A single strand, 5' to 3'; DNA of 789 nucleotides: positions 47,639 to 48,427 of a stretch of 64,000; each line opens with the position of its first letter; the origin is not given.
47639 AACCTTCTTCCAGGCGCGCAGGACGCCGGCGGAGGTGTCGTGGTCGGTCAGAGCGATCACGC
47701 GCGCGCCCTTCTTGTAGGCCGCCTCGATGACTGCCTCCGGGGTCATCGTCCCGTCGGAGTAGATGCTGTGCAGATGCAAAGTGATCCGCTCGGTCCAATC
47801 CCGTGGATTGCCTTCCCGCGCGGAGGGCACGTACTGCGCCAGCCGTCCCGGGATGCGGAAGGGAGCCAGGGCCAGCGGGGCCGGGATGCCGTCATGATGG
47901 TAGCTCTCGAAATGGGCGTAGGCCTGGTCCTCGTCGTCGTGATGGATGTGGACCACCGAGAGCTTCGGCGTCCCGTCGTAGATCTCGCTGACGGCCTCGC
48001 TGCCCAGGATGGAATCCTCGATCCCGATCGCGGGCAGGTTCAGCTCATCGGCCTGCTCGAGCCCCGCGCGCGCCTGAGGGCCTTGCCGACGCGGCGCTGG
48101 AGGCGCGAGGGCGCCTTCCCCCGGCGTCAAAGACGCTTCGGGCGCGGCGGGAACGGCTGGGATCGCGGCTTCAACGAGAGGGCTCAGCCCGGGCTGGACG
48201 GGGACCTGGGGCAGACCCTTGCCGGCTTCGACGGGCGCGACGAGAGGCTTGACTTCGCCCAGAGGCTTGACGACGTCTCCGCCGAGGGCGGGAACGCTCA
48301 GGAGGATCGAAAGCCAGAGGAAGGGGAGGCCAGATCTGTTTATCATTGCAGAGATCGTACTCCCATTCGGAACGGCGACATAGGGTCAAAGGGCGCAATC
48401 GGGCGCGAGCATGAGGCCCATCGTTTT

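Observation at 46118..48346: PHP-domain phosphoesterase fused to a signal peptide and a ~260-aa polytopic membrane domain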

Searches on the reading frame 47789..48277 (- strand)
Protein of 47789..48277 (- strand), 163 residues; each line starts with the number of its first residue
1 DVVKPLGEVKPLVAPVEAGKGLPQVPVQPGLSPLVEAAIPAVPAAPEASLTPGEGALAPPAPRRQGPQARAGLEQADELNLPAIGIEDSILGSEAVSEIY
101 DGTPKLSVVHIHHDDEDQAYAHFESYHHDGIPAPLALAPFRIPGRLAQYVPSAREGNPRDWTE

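Call 55: search_protein_families(library=pfam, proteins=[window:47789-48277:-], max_evalue=10)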
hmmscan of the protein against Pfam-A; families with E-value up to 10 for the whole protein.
window:47789-48277:- (163 aa): 0 families
